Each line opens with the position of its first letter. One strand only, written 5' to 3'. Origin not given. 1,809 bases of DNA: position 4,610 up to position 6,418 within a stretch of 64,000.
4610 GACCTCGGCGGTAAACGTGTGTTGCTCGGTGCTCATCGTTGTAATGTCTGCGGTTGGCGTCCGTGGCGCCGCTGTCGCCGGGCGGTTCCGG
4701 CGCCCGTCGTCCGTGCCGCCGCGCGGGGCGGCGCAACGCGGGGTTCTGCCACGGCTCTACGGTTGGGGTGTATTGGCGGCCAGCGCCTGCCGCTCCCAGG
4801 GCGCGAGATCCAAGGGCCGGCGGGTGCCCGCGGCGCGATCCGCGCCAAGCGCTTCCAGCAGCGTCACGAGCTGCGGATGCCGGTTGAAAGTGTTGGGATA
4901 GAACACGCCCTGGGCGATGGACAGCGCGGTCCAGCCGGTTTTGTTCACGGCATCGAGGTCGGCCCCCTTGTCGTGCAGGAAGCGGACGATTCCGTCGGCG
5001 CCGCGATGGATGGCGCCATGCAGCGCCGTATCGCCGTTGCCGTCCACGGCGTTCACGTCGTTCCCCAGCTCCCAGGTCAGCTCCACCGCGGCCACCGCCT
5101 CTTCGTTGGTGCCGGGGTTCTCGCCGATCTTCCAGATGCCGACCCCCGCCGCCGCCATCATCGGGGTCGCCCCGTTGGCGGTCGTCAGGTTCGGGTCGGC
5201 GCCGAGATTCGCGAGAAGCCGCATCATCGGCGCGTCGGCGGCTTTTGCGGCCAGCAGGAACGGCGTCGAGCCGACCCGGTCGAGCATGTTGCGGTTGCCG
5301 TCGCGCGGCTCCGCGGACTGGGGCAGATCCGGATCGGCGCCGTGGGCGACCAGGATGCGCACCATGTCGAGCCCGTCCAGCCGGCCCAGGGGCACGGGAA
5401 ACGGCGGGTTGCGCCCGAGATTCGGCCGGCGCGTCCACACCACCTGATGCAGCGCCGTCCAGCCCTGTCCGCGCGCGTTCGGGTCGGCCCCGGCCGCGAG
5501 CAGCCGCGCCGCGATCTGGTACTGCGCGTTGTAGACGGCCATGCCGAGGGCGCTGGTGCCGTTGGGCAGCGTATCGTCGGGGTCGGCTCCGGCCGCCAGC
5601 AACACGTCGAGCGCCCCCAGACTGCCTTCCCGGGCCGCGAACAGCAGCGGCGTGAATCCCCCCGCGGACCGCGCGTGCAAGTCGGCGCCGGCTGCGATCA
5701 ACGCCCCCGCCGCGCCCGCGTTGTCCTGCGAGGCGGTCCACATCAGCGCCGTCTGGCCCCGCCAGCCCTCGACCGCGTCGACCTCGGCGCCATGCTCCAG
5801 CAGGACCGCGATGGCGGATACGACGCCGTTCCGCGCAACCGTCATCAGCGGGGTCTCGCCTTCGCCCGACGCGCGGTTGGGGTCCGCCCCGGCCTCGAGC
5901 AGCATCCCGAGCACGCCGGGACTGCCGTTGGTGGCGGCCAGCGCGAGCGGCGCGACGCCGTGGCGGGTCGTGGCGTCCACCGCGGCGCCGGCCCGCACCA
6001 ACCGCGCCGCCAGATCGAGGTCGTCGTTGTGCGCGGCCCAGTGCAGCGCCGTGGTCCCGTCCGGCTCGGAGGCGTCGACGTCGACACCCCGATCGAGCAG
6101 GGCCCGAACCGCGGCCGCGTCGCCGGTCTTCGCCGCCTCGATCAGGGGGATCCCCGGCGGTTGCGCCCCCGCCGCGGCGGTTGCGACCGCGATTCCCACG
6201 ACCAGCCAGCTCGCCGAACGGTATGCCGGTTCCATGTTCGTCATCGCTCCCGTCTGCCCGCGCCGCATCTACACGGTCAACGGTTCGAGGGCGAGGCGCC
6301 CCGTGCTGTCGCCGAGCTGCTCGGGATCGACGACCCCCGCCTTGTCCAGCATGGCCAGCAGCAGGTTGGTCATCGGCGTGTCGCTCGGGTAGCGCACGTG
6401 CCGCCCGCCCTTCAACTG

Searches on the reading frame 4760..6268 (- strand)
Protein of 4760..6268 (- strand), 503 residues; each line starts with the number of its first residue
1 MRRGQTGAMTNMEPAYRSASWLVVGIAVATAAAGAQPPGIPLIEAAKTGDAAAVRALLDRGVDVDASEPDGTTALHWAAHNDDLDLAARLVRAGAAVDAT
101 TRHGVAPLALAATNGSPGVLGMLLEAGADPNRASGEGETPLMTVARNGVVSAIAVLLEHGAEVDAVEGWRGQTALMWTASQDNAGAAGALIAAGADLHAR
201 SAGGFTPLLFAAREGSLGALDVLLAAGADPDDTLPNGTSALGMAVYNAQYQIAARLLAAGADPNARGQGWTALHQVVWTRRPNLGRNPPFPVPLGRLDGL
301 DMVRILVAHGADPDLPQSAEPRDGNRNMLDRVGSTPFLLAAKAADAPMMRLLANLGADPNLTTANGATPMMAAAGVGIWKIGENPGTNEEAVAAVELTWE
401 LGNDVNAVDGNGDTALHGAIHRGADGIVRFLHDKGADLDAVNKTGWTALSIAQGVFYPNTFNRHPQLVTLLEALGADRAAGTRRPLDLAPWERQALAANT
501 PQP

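Call 52: search_protein_families(library=pfam, proteins=[window:4760-6268:-], max_evalue=0.0001)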
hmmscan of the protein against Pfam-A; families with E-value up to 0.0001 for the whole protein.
window:4760-6268:- (503 aa): 6 families
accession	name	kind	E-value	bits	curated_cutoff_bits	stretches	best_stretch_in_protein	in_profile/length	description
PF12796.13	Ank_2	-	3.5e-53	178.6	27.3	5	42-132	1-88/90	Ankyrin repeats (3 copies)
PF13637.12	Ank_4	-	1.3e-48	162.3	22.7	2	44-88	3-47/50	Ankyrin repeats (many copies)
PF00023.36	Ank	-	2.2e-48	159.9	21.1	2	70-101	1-32/33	Ankyrin repeat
PF13857.12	Ank_5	-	9e-42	141.1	27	4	403-452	7-56/56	Ankyrin repeats (many copies)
PF13606.12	Ank_3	-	2.1e-35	116.6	22.3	0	136-164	1-29/30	Ankyrin repeat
PF24521.3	Ank_KRIT1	-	2e-05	24.8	80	0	73-174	20-121/149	KRIT1 ankyrin-repeats domain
